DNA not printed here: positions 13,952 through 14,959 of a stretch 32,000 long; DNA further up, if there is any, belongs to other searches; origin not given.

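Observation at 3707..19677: Compact, translationally coupled mevalonate-to-sterol operon in which half of the genes are domain fusions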

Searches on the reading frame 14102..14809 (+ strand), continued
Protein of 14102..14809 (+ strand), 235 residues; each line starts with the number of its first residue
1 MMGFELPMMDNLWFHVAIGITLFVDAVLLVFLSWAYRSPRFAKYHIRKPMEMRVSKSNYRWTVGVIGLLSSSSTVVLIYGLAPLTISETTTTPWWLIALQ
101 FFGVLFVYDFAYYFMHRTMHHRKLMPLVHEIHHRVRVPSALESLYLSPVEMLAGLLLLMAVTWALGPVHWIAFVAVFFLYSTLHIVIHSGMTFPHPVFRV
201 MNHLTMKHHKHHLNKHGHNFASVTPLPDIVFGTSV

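Call 74: search_solved_structures(query=A3, max_evalue=1, show_alignments=1)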
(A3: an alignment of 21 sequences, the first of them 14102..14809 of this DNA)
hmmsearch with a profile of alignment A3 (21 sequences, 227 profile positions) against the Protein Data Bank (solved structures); distinct sequences matched with E-value up to 1: 0.

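Call 75: find_homologous_proteins(query=A3, max_evalue=0.001)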
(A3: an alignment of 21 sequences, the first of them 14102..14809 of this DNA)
Query A3 (21 sequences) (235 aa, profile of the alignment): 211 proteins with E <= 0.001 among 8000 candidates; the best 120 are listed.
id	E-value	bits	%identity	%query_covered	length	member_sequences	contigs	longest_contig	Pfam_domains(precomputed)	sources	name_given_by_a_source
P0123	4.6e-119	414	73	97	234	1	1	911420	PF04116.20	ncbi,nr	ncbi:MAG: sterol desaturase family protein [Sandaracinaceae bacterium]|nr:sterol desaturase family p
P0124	5.7e-119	414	70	100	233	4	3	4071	PF04116.20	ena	-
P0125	7.2e-119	413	72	97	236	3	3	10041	PF04116.20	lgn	-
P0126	3.1e-118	411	70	97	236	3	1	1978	PF04116.20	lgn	-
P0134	3.9e-118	411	62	96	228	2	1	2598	PF04116.20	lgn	-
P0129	5.9e-118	410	67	97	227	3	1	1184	PF04116.20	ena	-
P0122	8.2e-118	410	78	97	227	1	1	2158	PF04116.20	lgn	-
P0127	1.3e-117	409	68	97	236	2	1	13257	PF04116.20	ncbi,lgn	-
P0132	3.7e-117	408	62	97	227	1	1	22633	PF04116.20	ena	-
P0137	6.3e-117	407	60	96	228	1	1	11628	PF04116.20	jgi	jgi:sterol desaturase/sphingolipid hydroxylase (fatty acid hydroxylase superfamily)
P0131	8.0e-117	407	64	94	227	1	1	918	PF04116.20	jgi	-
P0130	5.3e-116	404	67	94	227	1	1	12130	PF04116.20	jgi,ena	-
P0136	5.3e-116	404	61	96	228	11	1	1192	PF04116.20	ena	-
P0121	6.5e-115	400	100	100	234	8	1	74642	PF04116.20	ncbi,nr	ncbi:MAG: sterol desaturase family protein [Myxococcota bacterium]|nr:sterol desaturase family prote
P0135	6.7e-115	400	59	96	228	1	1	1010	PF04116.20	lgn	-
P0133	1.3e-114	399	62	92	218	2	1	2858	PF04116.20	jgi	jgi:sterol desaturase/sphingolipid hydroxylase (fatty acid hydroxylase superfamily)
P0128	1.2e-113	396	69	97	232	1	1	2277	PF04116.20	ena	-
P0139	2.4e-111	389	56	97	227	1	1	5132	PF04116.20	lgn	-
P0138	1.8e-110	386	55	97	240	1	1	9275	PF04116.20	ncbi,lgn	-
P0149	4.3e-110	385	56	94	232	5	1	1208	PF04116.20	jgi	jgi:sterol desaturase/sphingolipid hydroxylase (fatty acid hydroxylase superfamily)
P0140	5.6e-104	365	55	97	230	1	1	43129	PF04116.20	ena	-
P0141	7.0e-101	355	52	94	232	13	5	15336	PF04116.20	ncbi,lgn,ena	-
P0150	5.0e-100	352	58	94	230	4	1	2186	PF04116.20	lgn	-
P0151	5.6e-100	352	54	94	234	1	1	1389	PF04116.20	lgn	-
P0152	2.4e-99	350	55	97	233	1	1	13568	PF04116.20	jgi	jgi:sterol desaturase/sphingolipid hydroxylase (fatty acid hydroxylase superfamily)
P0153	8.2e-97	341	52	94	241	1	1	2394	PF04116.20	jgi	jgi:sterol desaturase/sphingolipid hydroxylase (fatty acid hydroxylase superfamily)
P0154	9.2e-96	338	54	99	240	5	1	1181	PF04116.20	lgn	-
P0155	1.2e-94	334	52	97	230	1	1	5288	PF04116.20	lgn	-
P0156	1.0e-88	315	53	96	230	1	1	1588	PF04116.20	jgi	jgi:sterol desaturase/sphingolipid hydroxylase (fatty acid hydroxylase superfamily)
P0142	2.0e-84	301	50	97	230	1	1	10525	PF04116.20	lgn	-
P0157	2.2e-82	294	48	94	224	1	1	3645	PF04116.20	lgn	-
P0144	6.6e-82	293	47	100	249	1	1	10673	PF04116.20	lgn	-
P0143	1.0e-77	279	52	94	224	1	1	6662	PF04116.20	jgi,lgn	jgi:sterol desaturase/sphingolipid hydroxylase (fatty acid hydroxylase superfamily)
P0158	2.7e-77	277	50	94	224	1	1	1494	PF04116.20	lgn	-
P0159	6.3e-77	276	52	94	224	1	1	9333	PF04116.20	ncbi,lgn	-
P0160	8.7e-77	276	49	95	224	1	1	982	PF04116.20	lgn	-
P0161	1.2e-75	272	50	94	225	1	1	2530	PF04116.20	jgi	jgi:sterol desaturase/sphingolipid hydroxylase (fatty acid hydroxylase superfamily)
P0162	1.4e-75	272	48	95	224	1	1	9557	PF04116.20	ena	-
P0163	1.7e-75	272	46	95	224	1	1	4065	PF04116.20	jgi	jgi:sterol desaturase/sphingolipid hydroxylase (fatty acid hydroxylase superfamily)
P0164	2.6e-75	271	51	94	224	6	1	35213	PF04116.20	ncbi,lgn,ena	-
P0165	3.5e-75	271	48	94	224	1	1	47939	PF04116.20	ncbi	-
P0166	5.3e-75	270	49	94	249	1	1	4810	PF04116.20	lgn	-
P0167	2.3e-74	268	50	94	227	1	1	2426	PF04116.20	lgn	-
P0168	4.4e-74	267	49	94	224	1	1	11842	PF04116.20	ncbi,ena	-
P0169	5.1e-74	267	46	91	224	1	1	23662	PF04116.20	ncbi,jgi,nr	ncbi:MAG: sterol desaturase family protein [Deltaproteobacteria bacterium]|nr:sterol desaturase fami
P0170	6.6e-74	266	46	91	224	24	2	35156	PF04116.20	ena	-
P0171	7.2e-74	266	47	92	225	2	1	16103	PF04116.20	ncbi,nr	ncbi:MAG: sterol desaturase family protein [Polyangiaceae bacterium]|nr:sterol desaturase family pro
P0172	9.7e-74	266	50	95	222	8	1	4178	PF04116.20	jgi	jgi:sterol desaturase/sphingolipid hydroxylase (fatty acid hydroxylase superfamily)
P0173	1.1e-73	266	47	95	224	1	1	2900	PF04116.20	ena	-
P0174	1.3e-73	265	46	94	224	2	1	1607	PF04116.20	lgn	-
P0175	4.2e-73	264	50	77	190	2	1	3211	PF04116.20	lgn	-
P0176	4.9e-73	263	47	94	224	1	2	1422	PF04116.20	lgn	-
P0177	7.7e-73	263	48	94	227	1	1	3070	PF04116.20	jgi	-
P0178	8.4e-73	263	50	94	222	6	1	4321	PF04116.20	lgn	-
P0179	1.6e-72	262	49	94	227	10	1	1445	PF04116.20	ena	-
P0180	1.7e-72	262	50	94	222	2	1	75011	PF04116.20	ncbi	-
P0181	1.7e-72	262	45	94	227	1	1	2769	PF04116.20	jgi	jgi:sterol desaturase/sphingolipid hydroxylase (fatty acid hydroxylase superfamily)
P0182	2.1e-72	261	50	94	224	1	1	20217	PF04116.20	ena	-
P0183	2.3e-72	261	46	94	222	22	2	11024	PF04116.20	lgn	-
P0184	3.3e-72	261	49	95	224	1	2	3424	PF04116.20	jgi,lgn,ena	-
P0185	6.1e-72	260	51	85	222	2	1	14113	PF04116.20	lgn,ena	-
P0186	6.3e-72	260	49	94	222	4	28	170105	PF04116.20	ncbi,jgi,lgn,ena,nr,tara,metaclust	ncbi:MAG: hypothetical protein CMN30_16405 [Sandaracinus sp.]|nr:hypothetical protein [Sandaracinus 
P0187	2.1e-71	258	44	95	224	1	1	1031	PF04116.20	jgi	jgi:sterol desaturase/sphingolipid hydroxylase (fatty acid hydroxylase superfamily)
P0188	2.9e-71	258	48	94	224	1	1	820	PF04116.20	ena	-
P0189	5.3e-71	257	48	94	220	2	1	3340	PF04116.20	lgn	-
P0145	9.1e-71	256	47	94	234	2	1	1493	PF04116.20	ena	-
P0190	1.2e-70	256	46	94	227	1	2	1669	PF04116.20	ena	-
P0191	1.6e-70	255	50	91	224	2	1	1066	PF04116.20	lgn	-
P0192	2.0e-70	255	48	91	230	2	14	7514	PF04116.20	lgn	-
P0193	2.0e-70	255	45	93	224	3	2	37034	PF04116.20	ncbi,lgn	-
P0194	2.1e-70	255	49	93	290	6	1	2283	PF04116.20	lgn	-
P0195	2.1e-70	255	46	93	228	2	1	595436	PF04116.20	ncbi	ncbi:MAG: sterol desaturase family protein [Polyangiaceae bacterium]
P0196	2.4e-70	255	44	94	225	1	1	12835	PF04116.20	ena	-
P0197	4.9e-70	254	48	89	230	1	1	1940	PF04116.20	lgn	-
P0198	6.3e-70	253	47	94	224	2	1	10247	PF04116.20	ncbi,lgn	-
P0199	8.5e-70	253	47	94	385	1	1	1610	PF04116.20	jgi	jgi:sterol desaturase/sphingolipid hydroxylase (fatty acid hydroxylase superfamily)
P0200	9.1e-70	253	45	95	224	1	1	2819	PF04116.20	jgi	jgi:sterol desaturase/sphingolipid hydroxylase (fatty acid hydroxylase superfamily)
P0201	1.6e-69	252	43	85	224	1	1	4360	PF04116.20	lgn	-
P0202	1.7e-69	252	44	94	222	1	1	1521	PF04116.20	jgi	jgi:sterol desaturase/sphingolipid hydroxylase (fatty acid hydroxylase superfamily)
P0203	4.0e-69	251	44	95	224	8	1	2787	PF04116.20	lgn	-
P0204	5.5e-69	250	48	89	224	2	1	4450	PF04116.20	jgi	-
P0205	5.6e-69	250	48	94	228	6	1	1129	PF04116.20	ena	-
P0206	6.0e-69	250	45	92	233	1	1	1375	PF04116.20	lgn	-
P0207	6.9e-69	250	43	94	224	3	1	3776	PF04116.20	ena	-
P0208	7.9e-69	250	45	94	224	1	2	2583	PF04116.20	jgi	jgi:sterol desaturase/sphingolipid hydroxylase (fatty acid hydroxylase superfamily)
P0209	1.1e-68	249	45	93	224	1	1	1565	PF04116.20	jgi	jgi:sterol desaturase/sphingolipid hydroxylase (fatty acid hydroxylase superfamily)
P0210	1.4e-68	249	44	94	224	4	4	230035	PF04116.20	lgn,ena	-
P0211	1.5e-68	249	46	92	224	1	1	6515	PF04116.20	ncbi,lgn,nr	ncbi:MAG: putative sterol desaturase [Myxococcaceae bacterium]|nr:putative sterol desaturase [Myxoco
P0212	1.7e-68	249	48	91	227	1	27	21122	PF04116.20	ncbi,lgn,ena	ncbi:MAG TPA: sterol desaturase family protein [Sandaracinaceae bacterium]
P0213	1.7e-68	249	44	94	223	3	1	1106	PF04116.20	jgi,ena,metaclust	metaclust:\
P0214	2.4e-68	248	45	94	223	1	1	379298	PF04116.20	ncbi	ncbi:MAG: sterol desaturase family protein [Polyangiaceae bacterium]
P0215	2.7e-68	248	47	94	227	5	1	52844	PF04116.20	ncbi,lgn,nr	ncbi:MAG: sterol desaturase family protein [Sandaracinaceae bacterium]|nr:sterol desaturase family p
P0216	2.7e-68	248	46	94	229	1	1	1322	PF04116.20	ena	-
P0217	2.8e-68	248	46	94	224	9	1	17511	PF04116.20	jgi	jgi:sterol desaturase/sphingolipid hydroxylase (fatty acid hydroxylase superfamily)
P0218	3.6e-68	248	47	94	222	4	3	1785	PF04116.20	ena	-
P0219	4.3e-68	247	46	94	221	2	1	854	PF04116.20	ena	-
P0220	8.3e-68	246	47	93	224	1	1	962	PF04116.20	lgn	-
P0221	1.3e-67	246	46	95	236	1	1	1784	PF04116.20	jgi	jgi:sterol desaturase/sphingolipid hydroxylase (fatty acid hydroxylase superfamily)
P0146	1.8e-67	245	47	92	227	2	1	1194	PF04116.20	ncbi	-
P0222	2.4e-67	245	46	86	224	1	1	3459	PF04116.20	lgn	-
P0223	4.6e-67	244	44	93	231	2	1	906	PF04116.20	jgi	jgi:sterol desaturase/sphingolipid hydroxylase (fatty acid hydroxylase superfamily)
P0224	1.1e-66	243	44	94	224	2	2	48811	PF04116.20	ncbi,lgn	ncbi:MAG: sterol desaturase family protein [Myxococcota bacterium]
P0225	1.2e-66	243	45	93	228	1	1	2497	PF04116.20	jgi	jgi:sterol desaturase/sphingolipid hydroxylase (fatty acid hydroxylase superfamily)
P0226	1.3e-66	242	47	91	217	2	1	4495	PF04116.20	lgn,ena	-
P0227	1.4e-66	242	46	94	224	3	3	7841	PF04116.20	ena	-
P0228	1.5e-66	242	43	94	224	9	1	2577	PF04116.20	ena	-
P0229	1.6e-66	242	45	92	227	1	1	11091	PF04116.20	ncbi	-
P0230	1.8e-66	242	45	92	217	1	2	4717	PF04116.20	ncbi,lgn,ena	-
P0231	2.0e-66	242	45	92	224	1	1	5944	PF04116.20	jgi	jgi:sterol desaturase/sphingolipid hydroxylase (fatty acid hydroxylase superfamily)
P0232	2.3e-66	242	47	94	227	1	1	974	PF04116.20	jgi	-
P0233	2.7e-66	241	45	92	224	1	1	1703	PF04116.20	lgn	-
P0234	5.1e-66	241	45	91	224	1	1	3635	PF04116.20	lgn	-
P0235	8.2e-66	240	46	95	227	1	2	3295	PF04116.20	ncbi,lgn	-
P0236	8.9e-66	240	44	92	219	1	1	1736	PF04116.20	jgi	-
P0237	1.1e-65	239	44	92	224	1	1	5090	PF04116.20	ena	-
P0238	1.6e-65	239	46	92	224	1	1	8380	PF04116.20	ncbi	-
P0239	2.0e-65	239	47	89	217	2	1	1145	PF04116.20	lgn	-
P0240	2.3e-65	238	45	95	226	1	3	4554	PF04116.20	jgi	jgi:sterol desaturase/sphingolipid hydroxylase (fatty acid hydroxylase superfamily)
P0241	2.5e-65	238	45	91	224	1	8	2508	PF04116.20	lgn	-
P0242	4.5e-65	237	44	94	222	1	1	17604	PF04116.20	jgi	-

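Call 78: search_protein_families(library=pfam, proteins=[L154:163-837:+, L154:841-1860:+, L154:1882-3267:+, L154:3294-3980:-, L154:3939-4658:+, L154:5050-5967:-, L154:6208-7947:-, L154:8085-8900:-, L154:8995-9939:-], max_evalue=0.001)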
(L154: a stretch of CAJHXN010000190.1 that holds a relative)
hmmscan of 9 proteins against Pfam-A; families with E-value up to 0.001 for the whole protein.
L154:163-837:+ (224 aa): 1 family
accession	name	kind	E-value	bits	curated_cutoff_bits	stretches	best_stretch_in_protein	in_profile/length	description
PF04116.19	FA_hydroxylase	-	6e-24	85.4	31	1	91-222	3-132/132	Fatty acid hydroxylase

L154:841-1860:+ (339 aa): 8 families
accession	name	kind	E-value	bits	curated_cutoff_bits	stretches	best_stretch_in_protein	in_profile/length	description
PF01073.25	3Beta_HSD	-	1.8e-61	208.1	22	1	5-256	1-271/280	3-beta hydroxysteroid dehydrogenase/isomerase family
PF01370.27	Epimerase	-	1.8e-38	132.8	20.9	1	5-217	2-227/240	NAD dependent epimerase/dehydratase family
PF16363.11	GDP_Man_Dehyd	-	4.4e-17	63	27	1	5-234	1-255/332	GDP-mannose 4,6 dehydratase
PF13460.12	NAD_binding_10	-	1.7e-13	51.3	27.2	1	8-126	1-115/184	NAD(P)H-binding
PF07993.18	NAD_binding_4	-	2.9e-13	50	20.1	1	57-169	84-209/258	Male sterility protein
PF04321.23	RmlD_sub_bind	-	6.4e-13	48.9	27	1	4-200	3-188/287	RmlD substrate binding domain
PF02719.21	Polysacc_synt_2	-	9.8e-08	31.9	20.2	1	48-113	62-131/293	Polysaccharide biosynthesis protein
PF05368.20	NmrA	-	0.00047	20.3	27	1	5-112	6-109/298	NmrA-like family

L154:1882-3267:+ (461 aa): 1 family
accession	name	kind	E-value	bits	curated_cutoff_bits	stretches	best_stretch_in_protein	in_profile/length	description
PF00067.27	p450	-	1e-70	239.3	22.8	1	23-452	1-459/462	Cytochrome P450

L154:3294-3980:- (228 aa): 0 families

L154:3939-4658:+ (239 aa): 0 families

L154:5050-5967:- (305 aa): 0 families

L154:6208-7947:- (579 aa): 5 families
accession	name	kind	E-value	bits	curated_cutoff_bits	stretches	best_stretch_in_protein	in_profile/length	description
PF07676.18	PD40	-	4e-13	49.4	20.9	0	322-340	9-27/38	WD40-like Beta Propeller Repeat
PF25174.1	Beta-prop_THOC3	-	2.7e-08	33.6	305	0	316-397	83-157/272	THOC3 beta-propeller domain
PF00930.27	DPPIV_N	-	9.6e-08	31.6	22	0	291-318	50-78/354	Dipeptidyl peptidase IV (DPP IV) N-terminal region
PF25460.1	Beta-prop_Aladin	-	4.2e-06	26.6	171.1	0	289-344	159-217/340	Aladin seven-bladed propeller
PF00400.38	WD40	-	0.00037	21.4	27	0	322-343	12-32/39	WD domain, G-beta repeat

L154:8085-8900:- (271 aa): 7 families
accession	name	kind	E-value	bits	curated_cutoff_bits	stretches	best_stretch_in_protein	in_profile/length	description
PF02798.26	GST_N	-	6.6e-14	52.4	20.9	1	34-98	13-75/76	Glutathione S-transferase, N-terminal domain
PF13409.12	GST_N_2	-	3.9e-12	47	25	1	36-99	6-69/70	Glutathione S-transferase, N-terminal domain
PF13417.12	GST_N_3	-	3.8e-07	30.8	22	1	34-100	9-70/75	Glutathione S-transferase, N-terminal domain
PF14497.11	GST_C_3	-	8.9e-07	29.5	21.6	1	162-225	31-96/104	Glutathione S-transferase, C-terminal domain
PF13410.11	GST_C_2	-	2.7e-06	27.8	24.9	1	154-218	3-68/69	Glutathione S-transferase, C-terminal domain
PF00043.30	GST_C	-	8.6e-05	23.2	20.7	1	162-224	31-93/93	Glutathione S-transferase, C-terminal domain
PF17171.9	GST_C_6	-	0.00041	20.5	28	1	162-215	1-49/64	Glutathione S-transferase, C-terminal domain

L154:8995-9939:- (314 aa): 2 families
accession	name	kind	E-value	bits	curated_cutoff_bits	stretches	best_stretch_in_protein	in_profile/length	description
PF03466.25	LysR_substrate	-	5e-31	108.2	28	1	112-306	2-206/209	LysR substrate binding domain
PF00126.33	HTH_1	-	4.4e-20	71.8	26.6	1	29-87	1-59/60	Bacterial regulatory helix-turn-helix protein, lysR family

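Call 79: search_protein_families(library=ncbifam, proteins=[L132:10619-11638:+, L154:1882-3267:+, L132:8617-9912:+], max_evalue=1e-10)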
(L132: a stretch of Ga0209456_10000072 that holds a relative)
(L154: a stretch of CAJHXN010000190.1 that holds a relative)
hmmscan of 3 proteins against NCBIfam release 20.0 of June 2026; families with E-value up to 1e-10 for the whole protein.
L132:10619-11638:+ (339 aa): 10 families
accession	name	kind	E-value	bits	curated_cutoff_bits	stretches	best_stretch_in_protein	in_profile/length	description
NF042422.1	oxyalk_red_OleD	equivalog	8.1e-75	252.2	580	1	5-331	4-326/329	2-alkyl-3-oxoalkanoate reductase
NF042423.1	oxyalk_red_Shew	equivalog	1.1e-65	221.9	580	1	4-328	11-330/331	2-alkyl-3-oxoalkanoate reductase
TIGR03466.1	HpnA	hypoth_equivalog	9.5e-36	123.3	367.65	1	3-337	2-325/327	hopanoid-associated sugar epimerase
NF052578.1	StrlDmthSdmBMthl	equivalog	2.4e-19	70.3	600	1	4-319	3-309/328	sterol demethylase protein SdmB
TIGR04180.1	EDH_00030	hypoth_equivalog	6.2e-19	68.2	475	1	5-213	2-223/297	NAD-dependent 4,6-dehydratase LegB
TIGR01181.1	dTDP_gluc_dehyt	equivalog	3e-17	62.7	365.1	1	5-331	3-309/321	dTDP-glucose 4,6-dehydratase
TIGR02197.1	heptose_epim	equivalog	1.7e-16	60.3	274.6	1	5-173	2-176/316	ADP-glyceromanno-heptose 6-epimerase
TIGR01179.1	galE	equivalog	4e-15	55.5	262.3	1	5-169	3-178/332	UDP-glucose 4-epimerase GalE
NF041293.1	G6PDh_Azf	equivalog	1.1e-14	54.5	400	1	4-114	5-119/252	NAD-dependent glucose-6-phosphate dehydrogenase Azf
TIGR01746.1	Thioester-redct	subfamily_domain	1.6e-14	54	213.35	1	60-169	87-197/371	thioester reductase domain-containing protein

L154:1882-3267:+ (461 aa): 7 families
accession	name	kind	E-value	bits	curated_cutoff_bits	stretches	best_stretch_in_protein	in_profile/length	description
NF051859.1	AlbFlvMonOxTrpSyn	equivalog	2.2e-65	221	700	1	3-432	3-431/457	bifunctional albaflavenone monooxygenase/terpene synthase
NF045812.1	PentlenOxigase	equivalog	6.7e-43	147.2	800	1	27-428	8-409/444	pentalenene oxygenase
NF050147.1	aminopyruv_ApyO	equivalog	4.6e-37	127.7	525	1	114-458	90-423/444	RiPP biosynthesis cytochrome P450 ApyO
TIGR04538.1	P450_cycloAA_1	subfamily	3.9e-22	78.6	500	1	117-427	82-365/395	cytochrome P450, cyclodipeptide synthase-associated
NF041177.1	Cyp119_Thmprot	equivalog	1.5e-17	63.5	680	1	308-425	228-337/368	cytochrome P450 Cyp119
NF041802.1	P450_SolI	exception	9.8e-12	44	850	1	325-428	300-395/424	solanimycin biosynthesis cytochrome P450 SolI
NF053744.1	FAProxCypCBc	equivalog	4.3e-11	42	600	0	34-443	13-399/416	CYP152 family fatty-acid peroxygenase CypC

L132:8617-9912:+ (431 aa): 9 families
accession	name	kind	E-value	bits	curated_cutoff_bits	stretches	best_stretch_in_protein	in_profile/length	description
TIGR02160.1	PA_CoA_Oxy5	hypoth_equivalog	1.3e-64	218.2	420.8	1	49-381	1-344/352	1,2-phenylacetyl-CoA epoxidase subunit PaaE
NF058606.1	GlBtMonoRdsGbcB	equivalog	2.1e-40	138.7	500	1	50-381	14-356/362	glycine betaine monooxygenase reductase subunit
NF007964.0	PRK10684.1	equivalog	1.8e-39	135.7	383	1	51-377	11-324/333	NADH oxidoreductase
NF009805.0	PRK13289.1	equivalog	1.6e-37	129.4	432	1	49-278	154-392/399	NO-inducible flavohemoprotein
NF040810.1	BenC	equivalog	3.9e-35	121.6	430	1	49-279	102-331/333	benzoate 1,2-dioxygenase electron transfer component BenC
NF045803.1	MethMoxFADbindMmoC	equivalog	1.7e-29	102.7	500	1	72-279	131-341/343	aromatic/alkene monooxygenase hydroxylase FAD-binding subunit MmoC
NF008822.0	PRK11872.1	equivalog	2.9e-25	89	402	1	70-280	125-337/341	anthranilate 1,2-dioxygenase electron transfer component AntC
NF004317.0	PRK05713.1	equivalog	2.7e-22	79.4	338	1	74-279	112-309/312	iron-sulfur-binding ferredoxin reductase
TIGR01941.1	nqrF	equivalog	6.1e-14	51.7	295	0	97-278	204-403/405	NADH:ubiquinone reductase (Na(+)-transporting) subunit F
